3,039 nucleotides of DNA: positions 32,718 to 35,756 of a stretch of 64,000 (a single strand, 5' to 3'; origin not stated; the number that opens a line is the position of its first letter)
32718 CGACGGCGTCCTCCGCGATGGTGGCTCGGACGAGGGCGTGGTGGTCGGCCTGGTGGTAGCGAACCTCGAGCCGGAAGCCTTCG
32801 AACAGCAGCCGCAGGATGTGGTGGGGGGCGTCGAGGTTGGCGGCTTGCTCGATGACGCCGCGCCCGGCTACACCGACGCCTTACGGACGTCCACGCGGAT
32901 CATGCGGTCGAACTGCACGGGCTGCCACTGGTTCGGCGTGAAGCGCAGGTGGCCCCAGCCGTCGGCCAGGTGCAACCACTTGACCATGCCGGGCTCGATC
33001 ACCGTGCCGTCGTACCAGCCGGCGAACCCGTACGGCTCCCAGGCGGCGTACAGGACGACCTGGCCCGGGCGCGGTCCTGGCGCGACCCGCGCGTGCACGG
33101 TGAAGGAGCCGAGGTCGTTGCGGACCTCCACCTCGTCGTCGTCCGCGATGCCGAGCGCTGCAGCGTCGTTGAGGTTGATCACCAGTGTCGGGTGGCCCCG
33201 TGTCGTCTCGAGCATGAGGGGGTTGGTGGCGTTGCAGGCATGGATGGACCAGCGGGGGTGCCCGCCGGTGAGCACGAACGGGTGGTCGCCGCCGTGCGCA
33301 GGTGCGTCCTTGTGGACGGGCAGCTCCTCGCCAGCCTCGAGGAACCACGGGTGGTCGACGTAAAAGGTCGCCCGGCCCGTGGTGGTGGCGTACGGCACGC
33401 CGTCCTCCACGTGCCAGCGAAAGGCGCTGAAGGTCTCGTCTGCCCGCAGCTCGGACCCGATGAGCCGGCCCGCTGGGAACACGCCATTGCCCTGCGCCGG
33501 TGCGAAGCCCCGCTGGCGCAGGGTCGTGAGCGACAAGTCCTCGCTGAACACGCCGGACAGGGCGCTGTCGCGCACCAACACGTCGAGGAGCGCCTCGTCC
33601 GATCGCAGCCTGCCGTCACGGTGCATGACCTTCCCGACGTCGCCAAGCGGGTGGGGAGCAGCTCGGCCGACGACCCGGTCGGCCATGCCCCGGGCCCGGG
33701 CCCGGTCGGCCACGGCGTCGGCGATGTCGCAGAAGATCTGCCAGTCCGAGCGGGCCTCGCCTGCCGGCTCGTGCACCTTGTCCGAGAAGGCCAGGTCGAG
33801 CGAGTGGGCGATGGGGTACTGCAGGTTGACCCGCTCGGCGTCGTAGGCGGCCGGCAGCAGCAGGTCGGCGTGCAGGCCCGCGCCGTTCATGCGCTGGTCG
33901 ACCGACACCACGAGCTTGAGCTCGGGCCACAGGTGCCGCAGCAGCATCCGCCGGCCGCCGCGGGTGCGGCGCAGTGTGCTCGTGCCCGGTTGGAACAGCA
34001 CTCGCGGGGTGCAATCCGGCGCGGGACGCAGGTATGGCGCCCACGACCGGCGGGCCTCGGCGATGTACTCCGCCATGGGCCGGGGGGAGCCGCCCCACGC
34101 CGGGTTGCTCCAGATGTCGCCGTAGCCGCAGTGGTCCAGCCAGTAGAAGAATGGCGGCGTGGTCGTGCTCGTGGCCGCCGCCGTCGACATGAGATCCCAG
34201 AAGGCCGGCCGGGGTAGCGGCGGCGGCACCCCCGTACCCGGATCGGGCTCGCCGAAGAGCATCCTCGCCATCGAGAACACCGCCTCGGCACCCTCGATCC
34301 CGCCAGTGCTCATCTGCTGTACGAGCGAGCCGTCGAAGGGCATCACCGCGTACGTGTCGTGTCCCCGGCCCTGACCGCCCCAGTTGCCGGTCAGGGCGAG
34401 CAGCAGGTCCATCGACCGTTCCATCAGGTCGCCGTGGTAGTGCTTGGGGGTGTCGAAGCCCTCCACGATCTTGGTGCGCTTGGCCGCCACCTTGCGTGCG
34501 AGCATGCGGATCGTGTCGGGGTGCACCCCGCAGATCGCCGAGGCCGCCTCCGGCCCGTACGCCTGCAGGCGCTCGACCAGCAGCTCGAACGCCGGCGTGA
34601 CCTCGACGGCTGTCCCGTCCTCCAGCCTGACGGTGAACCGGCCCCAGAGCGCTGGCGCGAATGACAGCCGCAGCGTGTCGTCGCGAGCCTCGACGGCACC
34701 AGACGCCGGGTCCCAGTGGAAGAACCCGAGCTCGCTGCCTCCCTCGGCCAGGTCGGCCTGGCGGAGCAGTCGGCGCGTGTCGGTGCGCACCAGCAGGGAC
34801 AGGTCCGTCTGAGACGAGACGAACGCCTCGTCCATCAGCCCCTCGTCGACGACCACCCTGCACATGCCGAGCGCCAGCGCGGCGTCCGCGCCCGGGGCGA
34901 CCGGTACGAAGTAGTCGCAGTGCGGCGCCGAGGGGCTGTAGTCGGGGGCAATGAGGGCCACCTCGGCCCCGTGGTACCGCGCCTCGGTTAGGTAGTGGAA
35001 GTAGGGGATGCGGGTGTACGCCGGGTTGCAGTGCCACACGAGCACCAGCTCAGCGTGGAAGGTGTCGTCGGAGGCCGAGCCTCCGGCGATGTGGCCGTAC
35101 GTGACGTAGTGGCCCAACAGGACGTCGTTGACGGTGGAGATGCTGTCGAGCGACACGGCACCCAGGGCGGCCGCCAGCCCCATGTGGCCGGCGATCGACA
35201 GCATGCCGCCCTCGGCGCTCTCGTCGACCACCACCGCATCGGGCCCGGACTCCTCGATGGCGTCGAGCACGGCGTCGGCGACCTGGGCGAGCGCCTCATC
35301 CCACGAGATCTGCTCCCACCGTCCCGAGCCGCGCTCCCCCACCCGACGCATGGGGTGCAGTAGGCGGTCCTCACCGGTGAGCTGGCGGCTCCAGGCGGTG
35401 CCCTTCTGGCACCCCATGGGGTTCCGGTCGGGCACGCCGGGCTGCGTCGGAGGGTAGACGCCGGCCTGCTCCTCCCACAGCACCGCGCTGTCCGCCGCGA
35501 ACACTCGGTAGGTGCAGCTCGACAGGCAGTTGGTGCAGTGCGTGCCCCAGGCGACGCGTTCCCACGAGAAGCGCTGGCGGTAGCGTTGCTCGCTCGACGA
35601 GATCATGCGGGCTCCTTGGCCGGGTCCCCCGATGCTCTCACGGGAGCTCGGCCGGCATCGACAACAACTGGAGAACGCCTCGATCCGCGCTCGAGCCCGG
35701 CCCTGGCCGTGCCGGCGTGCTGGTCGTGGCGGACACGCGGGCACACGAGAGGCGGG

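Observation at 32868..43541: Two additional orphan catalytic (alpha) paralogues without their own beta/gamma subunits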

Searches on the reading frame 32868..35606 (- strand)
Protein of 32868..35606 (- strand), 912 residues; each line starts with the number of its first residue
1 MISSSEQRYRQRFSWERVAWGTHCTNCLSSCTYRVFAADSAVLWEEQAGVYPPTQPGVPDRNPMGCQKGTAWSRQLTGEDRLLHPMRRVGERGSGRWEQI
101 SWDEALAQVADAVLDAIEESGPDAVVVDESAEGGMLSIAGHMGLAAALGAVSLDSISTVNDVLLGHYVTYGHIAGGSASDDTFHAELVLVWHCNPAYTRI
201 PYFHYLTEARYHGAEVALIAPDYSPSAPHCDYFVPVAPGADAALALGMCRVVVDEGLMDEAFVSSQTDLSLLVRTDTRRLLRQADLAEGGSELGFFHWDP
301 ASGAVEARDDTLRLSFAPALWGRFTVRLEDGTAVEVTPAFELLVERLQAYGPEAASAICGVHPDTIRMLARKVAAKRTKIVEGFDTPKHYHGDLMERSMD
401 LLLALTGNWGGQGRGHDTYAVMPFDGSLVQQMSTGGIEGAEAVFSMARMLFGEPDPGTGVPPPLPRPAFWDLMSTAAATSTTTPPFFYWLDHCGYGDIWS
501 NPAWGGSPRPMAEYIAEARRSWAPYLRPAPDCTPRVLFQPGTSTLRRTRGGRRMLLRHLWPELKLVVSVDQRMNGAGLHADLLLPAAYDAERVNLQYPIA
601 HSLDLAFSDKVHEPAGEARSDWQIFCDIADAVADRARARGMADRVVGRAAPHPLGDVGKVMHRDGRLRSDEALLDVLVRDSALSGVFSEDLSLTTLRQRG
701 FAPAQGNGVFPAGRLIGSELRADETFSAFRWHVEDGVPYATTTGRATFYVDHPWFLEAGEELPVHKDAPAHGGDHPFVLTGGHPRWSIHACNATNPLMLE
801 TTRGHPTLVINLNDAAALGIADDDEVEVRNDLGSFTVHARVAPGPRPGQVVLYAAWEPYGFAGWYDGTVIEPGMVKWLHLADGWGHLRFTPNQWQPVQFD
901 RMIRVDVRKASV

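Call 4: search_protein_families(library=pfam, proteins=[window:32868-35606:-])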
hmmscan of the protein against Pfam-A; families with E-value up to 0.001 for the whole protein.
window:32868-35606:- (912 aa): 2 families
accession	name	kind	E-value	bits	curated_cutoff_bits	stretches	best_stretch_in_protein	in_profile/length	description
PF00384.28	Molybdopterin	-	1.1e-30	107.3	24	1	81-630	1-352/353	Molybdopterin oxidoreductase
PF01568.27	Molydop_binding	-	2.3e-15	57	26.8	1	777-858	1-82/110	Molydopterin dinucleotide binding domain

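Call 5: search_protein_families(library=ncbifam, proteins=[window:32868-35606:-])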
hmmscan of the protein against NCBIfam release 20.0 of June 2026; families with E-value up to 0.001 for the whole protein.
window:32868-35606:- (912 aa): 25 families
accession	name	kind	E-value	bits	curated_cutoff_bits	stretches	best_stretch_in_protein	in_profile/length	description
TIGR03479.1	DMSO_red_II_alp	subfamily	2.4e-235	783.7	984.75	1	6-908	45-913/913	molybdopterin-dependent oxidoreductase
NF042978.1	EthbenzDh_ebdA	equivalog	7.6e-193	642.9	2000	1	4-910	63-977/977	ethylbenzene dehydrogenase subunit alpha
TIGR01580.1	narG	equivalog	3.4e-61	207.1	1084.15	4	91-277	151-344/1235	nitrate reductase subunit alpha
TIGR02166.1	dmsA_ynfE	subfamily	1.2e-52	179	777.7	3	14-264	40-296/794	DMSO/selenate family reductase complex A subunit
TIGR01591.1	Fdh-alpha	equivalog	4.8e-42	143.9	666.25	3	24-267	3-238/672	formate dehydrogenase subunit alpha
NF041885.1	selenate_YnfE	exception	9.1e-41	139.5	1675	2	12-264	42-303/805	selenate/tellurate reductase subunit YnfE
NF011566.1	PRK14990.1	exception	2.6e-37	128.2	1600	2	14-264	54-316/814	dimethylsulfoxide reductase subunit A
NF041884.1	selenate_YnfF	exception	3.9e-37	127.6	1650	1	14-264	41-296/798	selenate/tellurate reductase subunit YnfF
NF012032.0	PRK15488.1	equivalog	3.4e-35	121.2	694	1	65-265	82-279/759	thiosulfate reductase PhsA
TIGR00509.1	bisC_fam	subfamily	1.1e-26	93.4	1017.55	4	91-267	65-259/772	molybdopterin guanine dinucleotide-containing S/N-oxide reductase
NF047855.1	AssmNtatRedNasC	equivalog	4e-21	75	1100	2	193-268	189-264/708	assimilatory nitrate reductase catalytic subunit NasC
NF011682.0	PRK15102.1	equivalog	1.4e-20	73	909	2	351-415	332-396/829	trimethylamine-N-oxide reductase TorA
TIGR01553.1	formate-DH-alph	equivalog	3.5e-20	71.4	814.2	1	23-276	48-313/1009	formate dehydrogenase-N subunit alpha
TIGR02164.1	torA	equivalog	1e-17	63.6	1465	1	350-415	327-392/824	trimethylamine-N-oxide reductase TorA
NF041323.1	Nitr_red_NasA_Halo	equivalog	3.6e-16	58.9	1000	1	59-268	30-237/673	assimilatory nitrate reductase NasA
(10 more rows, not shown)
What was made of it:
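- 32868..35606 (-): alpha-3: stand-alone Mo-bisPGD catalytic subunit (912 aa; AAGGAG, 5 nt, then ATG). TIGR03479 784 bits over the full length (call 5).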

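Call 8: find_encoding_contigs(protein=window:32868-35606:-, flank=10000, max_places=6)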
Protein window:32868-35606:- (912 aa): 4 contigs read that carry it; 2 places shown.
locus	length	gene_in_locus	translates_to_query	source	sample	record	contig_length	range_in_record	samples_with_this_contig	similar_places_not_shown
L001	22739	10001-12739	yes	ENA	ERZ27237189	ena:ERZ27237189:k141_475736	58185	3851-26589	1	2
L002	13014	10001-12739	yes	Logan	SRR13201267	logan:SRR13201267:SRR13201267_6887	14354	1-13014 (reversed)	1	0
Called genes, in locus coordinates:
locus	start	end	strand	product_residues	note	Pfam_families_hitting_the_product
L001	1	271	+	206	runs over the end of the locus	PF09459:EB_dh (faint)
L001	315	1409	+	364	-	PF12797:Fer4_2 (faint), PF12837:Fer4_6 (faint), PF12838:Fer4_7 (faint), PF13237:Fer4_10 (faint), PF13247:Fer4_11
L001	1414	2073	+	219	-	PF02613:Nitrate_red_del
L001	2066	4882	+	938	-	PF00384:Molybdopterin, PF01568:Molydop_binding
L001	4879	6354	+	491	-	-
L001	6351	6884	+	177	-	PF05425:CopD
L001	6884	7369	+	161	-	-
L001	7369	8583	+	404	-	PF00501:AMP-binding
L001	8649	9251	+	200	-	-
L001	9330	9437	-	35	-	-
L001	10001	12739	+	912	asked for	PF00384:Molybdopterin, PF01568:Molydop_binding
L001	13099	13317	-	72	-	PF07927:HicA_toxin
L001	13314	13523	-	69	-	PF24113:DUF7387 (weak)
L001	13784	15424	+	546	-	PF03485:Arg_tRNA_synt_N, PF00750:tRNA-synt_1d, PF05746:DALR_1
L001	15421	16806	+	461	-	PF00278:Orn_DAP_Arg_deC, PF02784:Orn_Arg_deC_N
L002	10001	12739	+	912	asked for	PF00384:Molybdopterin, PF01568:Molydop_binding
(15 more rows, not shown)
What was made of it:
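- Checked: An independent gene call on an identical contig gives the same result (call 8).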

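Call 25: find_homologous_proteins(query=window:32868-35606:-, max_evalue=1e-100)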
Query window:32868-35606:- (912 aa): 1588 proteins with E <= 1e-100 among 8000 candidates; the best 120 are listed.
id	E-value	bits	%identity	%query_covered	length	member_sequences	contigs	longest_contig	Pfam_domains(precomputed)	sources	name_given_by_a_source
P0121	0.0e+0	1923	89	100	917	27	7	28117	PF00384.28,PF01568.28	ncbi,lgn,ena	-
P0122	0.0e+0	1892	87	100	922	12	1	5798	PF00384.28,PF01568.28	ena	-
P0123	0.0e+0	1470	68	99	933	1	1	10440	PF00384.28,PF01568.28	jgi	jgi:DMSO reductase family type II enzyme molybdopterin subunit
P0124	0.0e+0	1465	68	99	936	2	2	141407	PF00384.28,PF01568.28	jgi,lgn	-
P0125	0.0e+0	1457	68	99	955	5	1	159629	PF00384.28,PF01568.28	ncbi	-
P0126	0.0e+0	1434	66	98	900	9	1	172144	PF00384.28,PF01568.28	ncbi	-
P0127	0.0e+0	1434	67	99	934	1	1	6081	PF00384.28,PF01568.28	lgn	-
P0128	0.0e+0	1417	66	100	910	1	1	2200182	PF00384.28,PF01568.28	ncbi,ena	-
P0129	0.0e+0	1396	65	99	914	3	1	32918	PF00384.28,PF01568.28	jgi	-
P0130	0.0e+0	1391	65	100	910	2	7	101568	PF00384.28,PF01568.28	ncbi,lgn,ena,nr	ncbi:MAG: Dimethylsulfide dehydrogenase subunit alpha [Acidimicrobiales bacterium]|nr:Dimethylsulfid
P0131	0.0e+0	1365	64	99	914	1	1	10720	PF00384.28,PF01568.28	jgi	jgi:DMSO reductase family type II enzyme molybdopterin subunit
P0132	0.0e+0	1344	60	100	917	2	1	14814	PF00384.28,PF01568.28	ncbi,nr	ncbi:MAG: molybdopterin-dependent oxidoreductase [Acidimicrobiales bacterium]|nr:molybdopterin-depen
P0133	0.0e+0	1336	62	100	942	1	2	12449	PF00384.28,PF01568.28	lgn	-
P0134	0.0e+0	1334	62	99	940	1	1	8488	PF00384.28,PF01568.28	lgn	-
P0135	0.0e+0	1333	63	99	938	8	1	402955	PF00384.28,PF01568.28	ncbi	-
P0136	0.0e+0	1328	63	100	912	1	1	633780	PF00384.28,PF01568.28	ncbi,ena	-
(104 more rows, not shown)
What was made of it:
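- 32868..35606 (-): It has its own orthogroup at 56-89% identity (call 25).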

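Call 26: find_encoding_contigs(protein=P0128, flank=10000, max_places=1)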
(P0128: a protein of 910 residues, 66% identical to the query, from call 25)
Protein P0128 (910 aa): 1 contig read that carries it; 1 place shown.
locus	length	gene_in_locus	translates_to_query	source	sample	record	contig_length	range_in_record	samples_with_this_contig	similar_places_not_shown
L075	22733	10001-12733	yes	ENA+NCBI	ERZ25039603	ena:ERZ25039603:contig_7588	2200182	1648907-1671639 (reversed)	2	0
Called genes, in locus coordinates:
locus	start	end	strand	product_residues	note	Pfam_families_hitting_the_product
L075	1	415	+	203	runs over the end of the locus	PF00440:TetR_N (weak), PF13305:TetR_C_33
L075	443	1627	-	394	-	PF02771:Acyl-CoA_dh_N, PF02770:Acyl-CoA_dh_M, PF00441:Acyl-CoA_dh_1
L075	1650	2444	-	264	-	PF00106:adh_short, PF08659:KR (weak), PF13561:adh_short_C2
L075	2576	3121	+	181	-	PF01047:MarR, PF12802:MarR_2, PF13463:HTH_27 (weak)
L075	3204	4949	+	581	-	PF00890:FAD_binding_2 (faint), PF01266:DAO, PF01946:Thi4 (weak), PF13450:NAD_binding_8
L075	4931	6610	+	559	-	PF01946:Thi4, PF00890:FAD_binding_2 (weak), PF01266:DAO, PF01494:FAD_binding_3 (weak), PF03486:HI0933_like (faint), PF12831:FAD_oxidored, PF13450:NAD_binding_8, PF01593:Amino_oxidase, +2 more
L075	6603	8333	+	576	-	PF00890:FAD_binding_2 (faint), PF01266:DAO, PF01593:Amino_oxidase, PF13450:NAD_binding_8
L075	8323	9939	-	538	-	PF00501:AMP-binding, PF13193:AMP-binding_C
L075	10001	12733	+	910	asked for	PF00384:Molybdopterin, PF01568:Molydop_binding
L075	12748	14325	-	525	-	-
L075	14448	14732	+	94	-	-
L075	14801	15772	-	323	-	PF01073:3Beta_HSD, PF01370:Epimerase, PF04321:RmlD_sub_bind, PF05368:NmrA (weak), PF13460:NAD_binding_10, PF16363:GDP_Man_Dehyd, PF07993:NAD_binding_4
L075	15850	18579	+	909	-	PF00384:Molybdopterin, PF01568:Molydop_binding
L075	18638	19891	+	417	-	PF04055:Radical_SAM, PF13186:SPASM (weak), PF02810:SEC-C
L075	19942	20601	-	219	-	PF02613:Nitrate_red_del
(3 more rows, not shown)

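Call 27: find_encoding_contigs(protein=P0125, flank=10000, max_places=1)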
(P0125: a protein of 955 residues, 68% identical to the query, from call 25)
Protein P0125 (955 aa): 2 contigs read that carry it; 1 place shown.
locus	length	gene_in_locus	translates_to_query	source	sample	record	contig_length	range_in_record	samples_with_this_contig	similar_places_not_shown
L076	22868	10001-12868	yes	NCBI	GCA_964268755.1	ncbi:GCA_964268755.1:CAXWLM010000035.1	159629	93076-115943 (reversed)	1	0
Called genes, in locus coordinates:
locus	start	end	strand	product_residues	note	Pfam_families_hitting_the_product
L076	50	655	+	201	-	PF02190:LON_substr_bdg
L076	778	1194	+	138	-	PF07332:Phage_holin_3_6 (weak)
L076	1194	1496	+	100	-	-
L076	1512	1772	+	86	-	-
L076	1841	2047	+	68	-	PF02597:ThiS, PF21965:SAMP2 (weak)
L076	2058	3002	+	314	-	PF22082:TtuA_LIM_N, PF01171:ATP_bind_3 (weak)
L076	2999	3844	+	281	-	PF14801:TrmI-like_N, PF08704:GCD14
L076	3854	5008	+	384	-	PF02674:Colicin_V, PF00089:Trypsin (weak), PF13365:Trypsin_2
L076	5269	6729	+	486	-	PF02720:DUF222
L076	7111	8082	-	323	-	-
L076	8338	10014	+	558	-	PF02776:TPP_enzyme_N, PF00205:TPP_enzyme_M, PF02775:TPP_enzyme_C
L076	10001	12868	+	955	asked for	PF00384:Molybdopterin, PF01568:Molydop_binding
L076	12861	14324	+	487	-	PF00890:FAD_binding_2 (weak), PF01266:DAO, PF01593:Amino_oxidase, PF01946:Thi4 (faint), PF07992:Pyr_redox_2 (faint), PF12831:FAD_oxidored (weak), PF13450:NAD_binding_8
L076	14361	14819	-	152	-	PF01814:Hemerythrin (weak)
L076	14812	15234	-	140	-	-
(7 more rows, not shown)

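Call 28: find_encoding_contigs(protein=P0136, flank=10000, max_places=1)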
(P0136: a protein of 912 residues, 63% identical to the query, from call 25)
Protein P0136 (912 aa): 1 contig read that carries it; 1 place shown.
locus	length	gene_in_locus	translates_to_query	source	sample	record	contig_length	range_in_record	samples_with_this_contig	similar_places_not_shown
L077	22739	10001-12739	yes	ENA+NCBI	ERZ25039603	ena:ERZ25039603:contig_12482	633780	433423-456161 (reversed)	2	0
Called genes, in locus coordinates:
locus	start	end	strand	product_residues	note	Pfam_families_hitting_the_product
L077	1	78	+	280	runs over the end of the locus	PF00106:adh_short, PF08659:KR, PF13561:adh_short_C2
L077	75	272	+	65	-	-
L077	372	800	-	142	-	PF00293:NUDIX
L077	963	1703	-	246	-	PF00459:Inositol_P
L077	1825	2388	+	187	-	-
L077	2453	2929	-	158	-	PF01575:MaoC_dehydratas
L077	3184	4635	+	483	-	PF00702:Hydrolase, PF13419:HAD_2, PF02358:Trehalose_PPase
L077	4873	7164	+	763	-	PF03636:Glyco_hydro_65N, PF03632:Glyco_hydro_65m, PF03633:Glyco_hydro_65C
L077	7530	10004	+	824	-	PF01636:APH (weak), PF03706:LPG_synthase_TM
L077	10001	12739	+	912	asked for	PF00384:Molybdopterin, PF01568:Molydop_binding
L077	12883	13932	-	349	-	PF00296:Bac_luciferase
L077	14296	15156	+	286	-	PF13622:4HBT_3, PF20789:4HBT_3C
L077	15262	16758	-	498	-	-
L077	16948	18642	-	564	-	PF07944:Beta-AFase-like_GH127_cat, PF20737:Glyco_hydro127C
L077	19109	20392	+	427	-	PF02720:DUF222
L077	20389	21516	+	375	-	-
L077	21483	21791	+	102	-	-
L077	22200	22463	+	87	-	-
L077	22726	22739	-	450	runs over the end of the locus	PF00140:Sigma70_r1_2, PF04542:Sigma70_r2, PF04539:Sigma70_r3, PF04545:Sigma70_r4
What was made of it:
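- L077 shows a fully isolated a3-type gene (call 28).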
